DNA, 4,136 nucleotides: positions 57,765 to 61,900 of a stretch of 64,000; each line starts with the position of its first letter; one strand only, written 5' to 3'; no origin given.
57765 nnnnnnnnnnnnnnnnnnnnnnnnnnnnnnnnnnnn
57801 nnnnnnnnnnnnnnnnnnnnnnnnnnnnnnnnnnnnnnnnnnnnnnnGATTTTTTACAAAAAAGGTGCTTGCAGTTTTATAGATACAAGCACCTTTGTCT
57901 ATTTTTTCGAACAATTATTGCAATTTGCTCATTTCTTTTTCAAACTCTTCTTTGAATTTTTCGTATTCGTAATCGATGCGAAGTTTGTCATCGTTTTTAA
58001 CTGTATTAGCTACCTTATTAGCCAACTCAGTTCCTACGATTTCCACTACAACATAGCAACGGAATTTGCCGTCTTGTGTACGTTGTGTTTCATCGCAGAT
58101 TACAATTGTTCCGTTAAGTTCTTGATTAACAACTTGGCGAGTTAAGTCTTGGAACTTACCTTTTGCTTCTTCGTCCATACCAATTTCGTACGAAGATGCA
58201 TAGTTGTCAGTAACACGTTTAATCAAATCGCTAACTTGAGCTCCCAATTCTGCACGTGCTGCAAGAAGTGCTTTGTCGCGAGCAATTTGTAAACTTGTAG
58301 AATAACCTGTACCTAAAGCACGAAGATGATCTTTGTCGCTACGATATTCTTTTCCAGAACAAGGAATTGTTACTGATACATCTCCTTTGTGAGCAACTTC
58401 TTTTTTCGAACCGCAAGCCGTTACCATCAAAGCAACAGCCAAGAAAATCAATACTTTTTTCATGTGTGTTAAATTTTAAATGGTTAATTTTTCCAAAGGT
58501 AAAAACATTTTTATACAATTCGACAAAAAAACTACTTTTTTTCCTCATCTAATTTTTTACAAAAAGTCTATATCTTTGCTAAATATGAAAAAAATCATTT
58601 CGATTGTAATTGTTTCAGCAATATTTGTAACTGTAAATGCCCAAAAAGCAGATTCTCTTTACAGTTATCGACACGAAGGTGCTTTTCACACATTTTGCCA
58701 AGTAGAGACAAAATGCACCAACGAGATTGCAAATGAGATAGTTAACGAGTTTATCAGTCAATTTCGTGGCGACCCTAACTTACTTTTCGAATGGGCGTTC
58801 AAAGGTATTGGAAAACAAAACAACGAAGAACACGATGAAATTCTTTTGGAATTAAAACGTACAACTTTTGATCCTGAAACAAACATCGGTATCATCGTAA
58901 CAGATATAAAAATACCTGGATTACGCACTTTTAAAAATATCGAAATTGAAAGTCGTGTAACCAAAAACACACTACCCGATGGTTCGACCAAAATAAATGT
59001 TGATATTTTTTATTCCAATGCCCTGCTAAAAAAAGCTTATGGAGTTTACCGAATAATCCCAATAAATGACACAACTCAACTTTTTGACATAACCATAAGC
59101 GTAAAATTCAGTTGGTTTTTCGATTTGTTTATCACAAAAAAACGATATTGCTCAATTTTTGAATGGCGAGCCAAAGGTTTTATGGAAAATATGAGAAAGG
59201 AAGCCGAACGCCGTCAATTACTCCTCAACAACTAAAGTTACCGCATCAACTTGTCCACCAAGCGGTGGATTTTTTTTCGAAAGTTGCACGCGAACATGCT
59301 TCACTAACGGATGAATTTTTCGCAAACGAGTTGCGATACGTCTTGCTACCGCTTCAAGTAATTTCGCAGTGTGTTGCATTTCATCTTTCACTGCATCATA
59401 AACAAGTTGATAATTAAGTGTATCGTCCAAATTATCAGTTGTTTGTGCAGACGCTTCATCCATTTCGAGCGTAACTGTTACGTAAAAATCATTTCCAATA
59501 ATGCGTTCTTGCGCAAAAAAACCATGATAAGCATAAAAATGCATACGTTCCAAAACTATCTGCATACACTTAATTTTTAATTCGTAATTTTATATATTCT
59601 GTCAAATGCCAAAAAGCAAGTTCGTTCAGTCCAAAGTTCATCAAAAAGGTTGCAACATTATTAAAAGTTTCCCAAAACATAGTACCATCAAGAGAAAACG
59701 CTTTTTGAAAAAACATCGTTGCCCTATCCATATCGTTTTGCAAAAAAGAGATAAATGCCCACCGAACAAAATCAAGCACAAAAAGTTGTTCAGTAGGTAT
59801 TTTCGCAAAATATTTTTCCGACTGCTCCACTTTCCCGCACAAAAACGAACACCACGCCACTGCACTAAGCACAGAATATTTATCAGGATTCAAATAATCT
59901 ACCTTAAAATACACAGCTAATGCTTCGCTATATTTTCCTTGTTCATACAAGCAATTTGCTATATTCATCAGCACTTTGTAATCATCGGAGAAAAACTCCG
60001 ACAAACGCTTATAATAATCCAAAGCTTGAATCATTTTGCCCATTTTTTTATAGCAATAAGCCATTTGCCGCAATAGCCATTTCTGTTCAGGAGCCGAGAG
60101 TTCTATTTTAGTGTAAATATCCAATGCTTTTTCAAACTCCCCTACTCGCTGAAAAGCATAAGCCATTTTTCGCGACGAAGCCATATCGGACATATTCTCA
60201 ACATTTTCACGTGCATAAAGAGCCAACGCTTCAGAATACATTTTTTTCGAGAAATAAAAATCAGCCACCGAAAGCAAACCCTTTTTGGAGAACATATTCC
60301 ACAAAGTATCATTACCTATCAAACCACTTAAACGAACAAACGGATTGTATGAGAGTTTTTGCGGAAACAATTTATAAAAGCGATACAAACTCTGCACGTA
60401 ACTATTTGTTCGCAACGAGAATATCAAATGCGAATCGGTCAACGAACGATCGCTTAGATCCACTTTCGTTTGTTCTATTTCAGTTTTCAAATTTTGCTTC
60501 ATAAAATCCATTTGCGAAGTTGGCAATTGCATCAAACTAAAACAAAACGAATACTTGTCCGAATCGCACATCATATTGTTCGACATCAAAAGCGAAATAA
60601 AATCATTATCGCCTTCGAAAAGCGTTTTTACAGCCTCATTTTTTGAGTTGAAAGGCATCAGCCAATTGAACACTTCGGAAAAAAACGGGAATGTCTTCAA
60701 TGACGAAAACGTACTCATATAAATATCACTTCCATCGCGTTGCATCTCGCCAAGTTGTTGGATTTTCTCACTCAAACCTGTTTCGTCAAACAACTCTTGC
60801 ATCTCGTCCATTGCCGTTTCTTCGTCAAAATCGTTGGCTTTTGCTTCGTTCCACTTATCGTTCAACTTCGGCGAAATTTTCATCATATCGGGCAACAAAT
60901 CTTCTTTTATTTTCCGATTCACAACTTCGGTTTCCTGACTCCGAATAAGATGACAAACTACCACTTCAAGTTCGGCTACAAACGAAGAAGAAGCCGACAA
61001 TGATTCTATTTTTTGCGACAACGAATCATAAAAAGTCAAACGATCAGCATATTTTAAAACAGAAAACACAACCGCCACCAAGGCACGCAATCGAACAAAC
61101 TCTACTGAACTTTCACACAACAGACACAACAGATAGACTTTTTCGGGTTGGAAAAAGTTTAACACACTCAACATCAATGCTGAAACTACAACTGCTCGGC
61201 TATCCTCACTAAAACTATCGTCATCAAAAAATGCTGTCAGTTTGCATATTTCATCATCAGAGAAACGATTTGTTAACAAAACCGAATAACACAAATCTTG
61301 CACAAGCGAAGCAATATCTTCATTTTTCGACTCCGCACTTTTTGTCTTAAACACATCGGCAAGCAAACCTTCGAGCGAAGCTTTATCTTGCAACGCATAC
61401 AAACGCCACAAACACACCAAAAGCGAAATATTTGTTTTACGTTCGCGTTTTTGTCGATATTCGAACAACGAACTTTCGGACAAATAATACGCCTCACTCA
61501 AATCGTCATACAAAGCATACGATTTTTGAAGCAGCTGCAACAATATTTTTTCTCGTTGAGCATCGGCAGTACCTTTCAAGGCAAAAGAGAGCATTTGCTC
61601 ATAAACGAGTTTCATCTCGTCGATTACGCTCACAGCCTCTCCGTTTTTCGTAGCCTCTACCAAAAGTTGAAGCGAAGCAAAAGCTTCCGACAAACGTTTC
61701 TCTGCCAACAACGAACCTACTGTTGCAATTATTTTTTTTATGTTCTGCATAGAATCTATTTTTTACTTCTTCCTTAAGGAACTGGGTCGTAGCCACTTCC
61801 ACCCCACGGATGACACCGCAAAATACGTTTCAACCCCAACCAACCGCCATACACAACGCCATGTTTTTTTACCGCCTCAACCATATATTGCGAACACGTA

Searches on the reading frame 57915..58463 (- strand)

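Call 76: search_protein_families(library=pfam, proteins=[window:57915-58463:-], max_evalue=0.05)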
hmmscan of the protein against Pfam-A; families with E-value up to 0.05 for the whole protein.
window:57915-58463:- (182 aa): 0 families

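Call 80: search_protein_families(library=ncbifam, proteins=[window:57915-58463:-], max_evalue=0.01)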
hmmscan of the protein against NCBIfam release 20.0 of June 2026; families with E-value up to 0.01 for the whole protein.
window:57915-58463:- (182 aa): 2 families
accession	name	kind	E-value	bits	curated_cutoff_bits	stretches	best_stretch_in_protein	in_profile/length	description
NF046038.1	NGK_0946_fam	subfamily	0.00092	19.7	45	1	1-33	1-31/102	NGK_0946 family protein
NF047408.1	SA0632_fam_LP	equivalog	0.0084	15.7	70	0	1-23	1-24/68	SA0632 family lipoprotein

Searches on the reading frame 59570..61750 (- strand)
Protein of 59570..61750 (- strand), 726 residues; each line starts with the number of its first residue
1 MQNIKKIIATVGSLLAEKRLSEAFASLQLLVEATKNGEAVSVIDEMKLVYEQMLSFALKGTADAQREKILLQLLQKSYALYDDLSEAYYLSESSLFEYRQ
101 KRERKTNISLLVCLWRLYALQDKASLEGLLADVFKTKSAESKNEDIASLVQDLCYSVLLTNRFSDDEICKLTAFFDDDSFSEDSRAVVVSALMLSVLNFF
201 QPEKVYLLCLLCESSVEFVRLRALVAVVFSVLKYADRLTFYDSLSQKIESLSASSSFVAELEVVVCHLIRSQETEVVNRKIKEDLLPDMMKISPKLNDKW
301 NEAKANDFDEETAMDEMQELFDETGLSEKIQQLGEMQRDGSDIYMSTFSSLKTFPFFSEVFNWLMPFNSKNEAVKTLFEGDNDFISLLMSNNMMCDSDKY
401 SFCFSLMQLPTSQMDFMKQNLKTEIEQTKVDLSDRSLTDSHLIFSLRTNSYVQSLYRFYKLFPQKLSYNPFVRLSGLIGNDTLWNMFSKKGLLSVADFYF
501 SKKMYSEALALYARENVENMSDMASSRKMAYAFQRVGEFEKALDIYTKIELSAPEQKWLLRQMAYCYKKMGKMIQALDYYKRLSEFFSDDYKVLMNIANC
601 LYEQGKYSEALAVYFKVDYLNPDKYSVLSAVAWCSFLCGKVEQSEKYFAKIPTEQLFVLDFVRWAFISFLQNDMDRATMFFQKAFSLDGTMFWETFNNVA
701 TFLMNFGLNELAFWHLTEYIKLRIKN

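Call 70: search_protein_families(library=pfam, proteins=[window:59570-61750:-], max_evalue=0.000001)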
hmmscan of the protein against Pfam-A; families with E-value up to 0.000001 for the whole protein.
window:59570-61750:- (726 aa): 5 families
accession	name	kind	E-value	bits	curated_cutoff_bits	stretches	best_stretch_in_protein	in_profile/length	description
PF00515.34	TPR_1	-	5.6e-12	45.4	27.8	0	592-617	2-27/34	Tetratricopeptide repeat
PF07719.23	TPR_2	-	1.3e-09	37.9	27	0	592-614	2-24/34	Tetratricopeptide repeat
PF13424.12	TPR_12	-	4.5e-09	36.8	30.1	0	559-614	5-68/77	Tetratricopeptide repeat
PF14559.12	TPR_19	-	4.9e-09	36.8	25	0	571-623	5-57/68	Tetratricopeptide repeat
PF13176.12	TPR_7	-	1.2e-07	31.7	27.9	0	594-616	2-24/36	Tetratricopeptide repeat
